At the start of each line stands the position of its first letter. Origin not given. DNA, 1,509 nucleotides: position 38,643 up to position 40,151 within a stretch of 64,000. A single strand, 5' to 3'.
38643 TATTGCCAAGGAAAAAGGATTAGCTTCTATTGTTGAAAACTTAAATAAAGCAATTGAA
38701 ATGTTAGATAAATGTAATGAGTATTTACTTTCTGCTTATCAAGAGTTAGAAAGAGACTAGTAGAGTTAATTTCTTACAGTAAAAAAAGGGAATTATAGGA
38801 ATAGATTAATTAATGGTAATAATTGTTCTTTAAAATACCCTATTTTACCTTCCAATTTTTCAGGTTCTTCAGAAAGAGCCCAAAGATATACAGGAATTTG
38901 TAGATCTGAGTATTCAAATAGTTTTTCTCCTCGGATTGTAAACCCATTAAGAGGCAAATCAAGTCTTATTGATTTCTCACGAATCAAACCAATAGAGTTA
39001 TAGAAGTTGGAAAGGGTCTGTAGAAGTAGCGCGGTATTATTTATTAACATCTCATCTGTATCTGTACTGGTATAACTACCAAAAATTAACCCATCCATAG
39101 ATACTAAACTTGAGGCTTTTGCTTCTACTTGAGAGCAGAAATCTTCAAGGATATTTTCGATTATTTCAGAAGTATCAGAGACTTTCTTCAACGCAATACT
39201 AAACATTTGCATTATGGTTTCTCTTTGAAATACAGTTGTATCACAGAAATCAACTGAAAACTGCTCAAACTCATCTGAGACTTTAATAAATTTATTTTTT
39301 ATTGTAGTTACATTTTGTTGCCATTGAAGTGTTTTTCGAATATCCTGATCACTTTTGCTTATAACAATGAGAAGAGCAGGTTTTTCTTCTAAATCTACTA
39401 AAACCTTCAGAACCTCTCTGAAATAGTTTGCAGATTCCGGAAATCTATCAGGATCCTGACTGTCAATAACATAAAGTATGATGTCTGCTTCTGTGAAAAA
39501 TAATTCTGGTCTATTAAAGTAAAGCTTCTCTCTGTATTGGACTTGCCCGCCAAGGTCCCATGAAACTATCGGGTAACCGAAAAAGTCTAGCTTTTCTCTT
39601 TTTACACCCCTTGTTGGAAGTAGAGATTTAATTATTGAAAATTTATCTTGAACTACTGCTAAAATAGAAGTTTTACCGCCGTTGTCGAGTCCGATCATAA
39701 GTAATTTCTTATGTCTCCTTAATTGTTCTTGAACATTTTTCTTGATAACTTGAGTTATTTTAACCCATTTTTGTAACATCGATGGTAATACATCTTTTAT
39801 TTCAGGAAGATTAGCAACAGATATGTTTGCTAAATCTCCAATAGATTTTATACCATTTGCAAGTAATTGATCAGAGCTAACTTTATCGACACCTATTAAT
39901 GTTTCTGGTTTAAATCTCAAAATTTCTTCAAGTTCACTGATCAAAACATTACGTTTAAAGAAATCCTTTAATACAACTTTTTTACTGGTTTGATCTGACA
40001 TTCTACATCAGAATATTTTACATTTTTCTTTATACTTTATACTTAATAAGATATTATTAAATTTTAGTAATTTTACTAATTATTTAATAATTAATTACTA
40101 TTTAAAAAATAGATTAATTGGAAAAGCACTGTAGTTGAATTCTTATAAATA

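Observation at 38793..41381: Divergent pair: HhH/Arf-like/roadblock GTPase and a vWA protein with two C4HC3 RING/PHD-like fingers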

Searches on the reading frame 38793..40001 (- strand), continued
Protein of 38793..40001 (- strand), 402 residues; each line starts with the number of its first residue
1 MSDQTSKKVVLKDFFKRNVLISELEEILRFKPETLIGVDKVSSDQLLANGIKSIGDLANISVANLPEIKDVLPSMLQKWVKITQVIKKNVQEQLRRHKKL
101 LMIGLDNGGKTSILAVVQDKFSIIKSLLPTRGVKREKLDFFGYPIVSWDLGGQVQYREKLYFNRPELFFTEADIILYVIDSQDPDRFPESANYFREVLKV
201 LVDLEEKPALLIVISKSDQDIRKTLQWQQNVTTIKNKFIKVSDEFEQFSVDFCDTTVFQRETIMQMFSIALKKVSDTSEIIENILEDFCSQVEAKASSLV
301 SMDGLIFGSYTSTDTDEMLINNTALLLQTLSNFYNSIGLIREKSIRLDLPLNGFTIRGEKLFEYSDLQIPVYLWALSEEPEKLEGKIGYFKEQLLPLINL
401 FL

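Call 16: search_solved_structures(query=A1, max_evalue=0.01, show_alignments=2)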
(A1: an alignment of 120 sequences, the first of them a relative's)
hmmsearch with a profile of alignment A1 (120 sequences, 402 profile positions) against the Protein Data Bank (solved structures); distinct sequences matched with E-value up to 0.01: 231 (the best 60 are shown).
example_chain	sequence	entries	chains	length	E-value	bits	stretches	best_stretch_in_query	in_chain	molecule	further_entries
8yl2_A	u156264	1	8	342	5.4e-40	141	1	96-327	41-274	GTP-binding protein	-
8zla_A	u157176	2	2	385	2.4e-29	105.9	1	96-317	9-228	GTP-binding protein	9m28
2x77_A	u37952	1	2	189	5.1e-13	52.1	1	96-239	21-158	ADP-RIBOSYLATION FACTOR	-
4ylg_A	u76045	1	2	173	5.9e-13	51.9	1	95-217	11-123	ADP-ribosylation factor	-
4y0v_A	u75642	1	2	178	6.4e-13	51.8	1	95-217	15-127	ADP-ribosylation factor 1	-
6pta_A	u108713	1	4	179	8.9e-13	51.3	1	95-221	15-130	ADP-ribosylation factor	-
6a8d_A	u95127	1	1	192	2.5e-12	49.9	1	96-218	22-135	ARF/SAR superfamily small monomeric GTP binding protein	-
1fzq_A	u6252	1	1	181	3.7e-12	49.3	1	95-200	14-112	ADP-RIBOSYLATION FACTOR-LIKE PROTEIN 3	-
7ok7_A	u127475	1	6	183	3.9e-12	49.2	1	95-200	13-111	ADP-ribosylation factor-like protein 3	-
4goj_A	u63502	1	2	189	4.1e-12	49.2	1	95-200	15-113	ADP-ribosylation factor-like protein 3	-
4zi2_A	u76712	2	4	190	4.2e-12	49.1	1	95-200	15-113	ADP-ribosylation factor-like protein 3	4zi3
7rll_A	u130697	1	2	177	5.4e-12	48.8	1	96-222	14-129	Arf3p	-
9uan_B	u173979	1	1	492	7.2e-12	48.4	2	83-221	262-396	miniGq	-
3bh7_A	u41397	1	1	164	7.8e-12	48.2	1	99-204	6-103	ADP-ribosylation factor-like protein 3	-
5uf8_A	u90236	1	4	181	9.3e-12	48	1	96-221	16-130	Potential ADP-ribosylation factor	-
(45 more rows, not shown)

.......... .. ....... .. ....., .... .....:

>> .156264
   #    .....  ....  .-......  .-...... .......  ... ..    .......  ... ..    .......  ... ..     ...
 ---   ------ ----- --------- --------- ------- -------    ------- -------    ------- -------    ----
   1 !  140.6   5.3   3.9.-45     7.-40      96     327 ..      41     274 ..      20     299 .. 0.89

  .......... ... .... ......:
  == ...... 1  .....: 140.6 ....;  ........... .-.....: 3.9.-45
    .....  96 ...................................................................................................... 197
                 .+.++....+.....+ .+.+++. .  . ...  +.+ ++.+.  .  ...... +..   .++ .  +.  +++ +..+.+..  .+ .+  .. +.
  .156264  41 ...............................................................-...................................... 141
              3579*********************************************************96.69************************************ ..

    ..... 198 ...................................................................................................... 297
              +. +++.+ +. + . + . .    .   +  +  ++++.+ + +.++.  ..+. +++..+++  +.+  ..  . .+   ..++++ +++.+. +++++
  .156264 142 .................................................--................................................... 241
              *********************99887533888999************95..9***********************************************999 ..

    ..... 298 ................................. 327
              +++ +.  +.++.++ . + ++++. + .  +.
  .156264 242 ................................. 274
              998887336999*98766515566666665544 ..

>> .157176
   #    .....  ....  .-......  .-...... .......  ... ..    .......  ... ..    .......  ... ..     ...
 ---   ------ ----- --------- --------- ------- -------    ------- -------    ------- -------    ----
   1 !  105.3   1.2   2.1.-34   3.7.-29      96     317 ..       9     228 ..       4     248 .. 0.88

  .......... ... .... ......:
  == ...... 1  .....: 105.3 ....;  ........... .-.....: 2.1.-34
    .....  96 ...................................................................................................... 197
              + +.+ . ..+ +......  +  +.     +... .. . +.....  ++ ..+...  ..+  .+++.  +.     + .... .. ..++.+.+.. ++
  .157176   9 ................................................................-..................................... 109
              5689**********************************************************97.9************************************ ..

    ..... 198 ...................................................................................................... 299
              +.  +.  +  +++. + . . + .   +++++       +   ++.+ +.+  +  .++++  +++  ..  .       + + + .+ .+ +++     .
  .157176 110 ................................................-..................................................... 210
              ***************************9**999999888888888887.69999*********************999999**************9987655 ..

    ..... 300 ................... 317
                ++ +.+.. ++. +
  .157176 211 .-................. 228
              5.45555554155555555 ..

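Call 20: predict_structure(alignment_id=A1)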
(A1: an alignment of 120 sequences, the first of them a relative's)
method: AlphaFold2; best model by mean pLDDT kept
length: 402 residues; sequences in the alignment: 120
mean_pLDDT: 49.9   pTM: 0.39
mean pLDDT of the five models: 49.9, 49.6, 48.7, 46.7, 44.7
residues with pLDDT >= 90: 0; 70-90: 90; 50-70: 91; < 50: 221
segments of 3 or more residues with pLDDT < 50: 1-24, 93-98, 106-160, 220-222, 257-378, 394-402
pLDDT, mean of each block of 10 residues (from residue 1): 30 30 53 68 76 78 67 69 67 47 50 35 26 29 30 38 56 65 72 81 81 63 65 86 85 56 43 39 34 28 25 31 32 29 28 30 31 42 55 46 32
secondary structure, 60 per line:
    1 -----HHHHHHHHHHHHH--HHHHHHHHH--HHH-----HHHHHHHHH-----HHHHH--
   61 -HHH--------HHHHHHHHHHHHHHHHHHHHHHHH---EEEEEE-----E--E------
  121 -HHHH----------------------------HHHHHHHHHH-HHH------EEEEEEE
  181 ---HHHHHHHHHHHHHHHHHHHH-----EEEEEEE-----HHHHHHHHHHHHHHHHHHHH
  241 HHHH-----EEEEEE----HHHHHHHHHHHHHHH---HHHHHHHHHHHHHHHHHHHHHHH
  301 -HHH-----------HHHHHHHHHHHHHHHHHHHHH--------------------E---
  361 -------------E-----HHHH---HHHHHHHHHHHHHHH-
elements in order: H6-18 H21-29 H40-48 H54-58 H73-96 E100-105 H122-125 H154-163 E174-180 H184-203 E209-215 H221-244 E250-255 H260-274 H278-300 H316-336 H380-383 H387-401

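Call 94: search_protein_families(library=padloc, proteins=[window:38793-40001:-], max_evalue=0.01)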
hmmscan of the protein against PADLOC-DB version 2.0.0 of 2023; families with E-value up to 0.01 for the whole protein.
window:38793-40001:- (402 aa): 2 families
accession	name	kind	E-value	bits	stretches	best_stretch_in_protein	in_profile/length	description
PDLC04720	PDC-M60A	-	0.0061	12.4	1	213-270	838-896/1188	-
PDLC03839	LeoA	-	0.0099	13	0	170-247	131-209/559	-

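Call 98: fold_search(model_id=the predicted structure, library=pdb)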
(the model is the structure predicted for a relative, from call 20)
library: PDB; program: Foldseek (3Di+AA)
matches with E <= 10: 1388; with E <= 0.001: 81
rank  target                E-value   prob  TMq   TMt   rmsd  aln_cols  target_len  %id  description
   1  8yl2_B                5.2e-09  1.00  0.34  0.46  15.4       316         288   26  Crystal Structure of Homo Tetrameric RagA-like small GTPase from Asgard Lokiarchaeota (LokiRagO) in complex with GTP (released 2025-09-10)
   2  8yl2_C                7.5e-09  1.00  0.34  0.47  15.6       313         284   26  Crystal Structure of Homo Tetrameric RagA-like small GTPase from Asgard Lokiarchaeota (LokiRagO) in complex with GTP (released 2025-09-10)
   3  8yl2_A                8.9e-09  1.00  0.34  0.45  15.6       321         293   26  Crystal Structure of Homo Tetrameric RagA-like small GTPase from Asgard Lokiarchaeota (LokiRagO) in complex with GTP (released 2025-09-10)
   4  8rql_A                4.6e-06  1.00  0.28  0.48  10.0       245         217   19  TAS2R14 receptor bound to flufenamic acid and gustducin (released 2024-11-27)
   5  9wp9_A                2.0e-05  1.00  0.27  0.46  10.9       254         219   17  Cryo-EM structure of the d18:1 S1P-bound S1PR3 and Gq complex (released 2025-11-26)
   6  9asa_B                2.5e-05  1.00  0.29  0.47  10.3       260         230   17  Global reconstruction of 5-HT2AR bound to RS130-180 in complex with a mini-Gq protein and scFv16 obtained by cryo-elec (released 2025-04-02)
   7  9yda_A                5.1e-05  1.00  0.25  0.41  11.1       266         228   18  Cryo-EM structure of active human green cone opsin in complex with chimeric G protein (miniGist) (released 2025-12-24)
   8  8iq4_A                6.5e-05  1.00  0.26  0.48   9.8       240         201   18  Cryo-EM structure of Carboprost-bound prostaglandin-F2-alpha receptor-miniGq-Nb35 complex (released 2024-01-31)
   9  9u4y_A                6.9e-05  1.00  0.27  0.46  10.7       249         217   17  cryo-EM structure of Xenopus laevis GnRHR bound with mammal GnRH (released 2025-06-11)
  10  7vih_D                8.3e-05  1.00  0.28  0.46  10.7       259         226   16  Cryo-EM structure of Gi coupled Sphingosine 1-phosphate receptor bound with CBP-307 (released 2022-09-28)
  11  8zfz_A                8.3e-05  1.00  0.27  0.43  11.1       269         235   15  cryo-EM structure of Gs-coupled zebrafish GPR4 at pH 6.5 (released 2025-01-22)
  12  9as6_B                8.8e-05  1.00  0.29  0.48  10.3       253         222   17  Global reconstruction of 5-HT2AR bound to mescaline in complex with a mini-Gq protein and scFv16 obtained by cryo-elec (released 2025-04-02)
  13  9edr_G                9.4e-05  1.00  0.29  0.54   8.5       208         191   15  Tubulin Cofactors D,E,G,C and Tubulin complex -- TBCC N Terminus Bound to Tubulin (released 2026-02-04)
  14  6os9_A                1.2e-04  1.00  0.28  0.47  10.9       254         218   17  human Neurotensin Receptor 1 (hNTSR1) - Gi1 Protein Complex in canonical conformation (C state) (released 2019-07-10)
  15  7x1u_B                1.4e-04  1.00  0.26  0.42  10.6       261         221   16  Structure of Thyrotropin-Releasing Hormone Receptor bound with an Endogenous Peptide Agonist TRH. (released 2022-08-31)
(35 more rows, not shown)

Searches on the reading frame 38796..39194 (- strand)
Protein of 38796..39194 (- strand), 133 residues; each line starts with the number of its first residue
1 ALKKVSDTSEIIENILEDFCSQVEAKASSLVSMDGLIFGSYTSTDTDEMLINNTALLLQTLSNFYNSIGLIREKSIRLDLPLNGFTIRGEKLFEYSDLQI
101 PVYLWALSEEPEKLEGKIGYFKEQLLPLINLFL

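Call 35: search_solved_structures(query=A4, max_evalue=10, show_alignments=4)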
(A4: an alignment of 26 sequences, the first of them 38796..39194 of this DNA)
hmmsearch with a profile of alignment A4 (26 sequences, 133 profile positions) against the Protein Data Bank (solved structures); distinct sequences matched with E-value up to 10: 1.
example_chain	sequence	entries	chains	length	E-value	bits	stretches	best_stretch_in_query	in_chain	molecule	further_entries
3p8l_A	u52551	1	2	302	1.6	12.2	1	21-71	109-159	Geranyltranstransferase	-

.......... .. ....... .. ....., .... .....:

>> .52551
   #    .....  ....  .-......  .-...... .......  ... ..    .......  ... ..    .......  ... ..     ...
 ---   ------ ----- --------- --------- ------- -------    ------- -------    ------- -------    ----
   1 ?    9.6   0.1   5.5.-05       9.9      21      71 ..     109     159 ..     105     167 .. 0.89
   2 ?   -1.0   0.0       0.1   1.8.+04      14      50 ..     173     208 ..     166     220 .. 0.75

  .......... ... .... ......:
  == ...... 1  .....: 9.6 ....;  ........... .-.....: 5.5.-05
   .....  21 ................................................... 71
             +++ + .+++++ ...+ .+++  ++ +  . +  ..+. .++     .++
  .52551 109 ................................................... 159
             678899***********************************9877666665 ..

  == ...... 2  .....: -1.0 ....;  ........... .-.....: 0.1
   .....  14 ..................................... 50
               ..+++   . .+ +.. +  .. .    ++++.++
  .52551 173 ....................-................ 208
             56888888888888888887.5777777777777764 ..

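Call 36: search_protein_families(library=pfam, alignment_id=A4, max_evalue=1)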
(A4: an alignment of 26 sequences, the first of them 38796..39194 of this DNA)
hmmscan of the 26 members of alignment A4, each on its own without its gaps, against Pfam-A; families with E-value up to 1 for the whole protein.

A. member 1, window:38796-39194:- (133 aa): 1 family
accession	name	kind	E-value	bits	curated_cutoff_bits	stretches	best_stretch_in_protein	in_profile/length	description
PF22724.1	NCAB1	-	0.15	12.5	27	1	46-93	86-130/140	NACHT C-terminal Alpha/Beta 1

B. families by the number of members that match (of 26 scanned): 7 families
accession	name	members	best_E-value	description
PF22724.1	NCAB1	2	0.14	NACHT C-terminal Alpha/Beta 1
PF03948.19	Ribosomal_L9_C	2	0.17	Ribosomal protein L9, C-terminal domain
PF21396.3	AAA_lid_12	1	0.041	AAA+ ATPase lid domain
PF03259.23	Robl_LC7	1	0.053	Roadblock/LC7 domain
PF04691.17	ApoC-I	1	0.12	Apolipoprotein C-I (ApoC-1)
PF05743.18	UEV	1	0.12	UEV domain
PF20987.3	I-TevI_DNA-bd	1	0.26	Intron-encoded endonuclease 1, DNA-binding domain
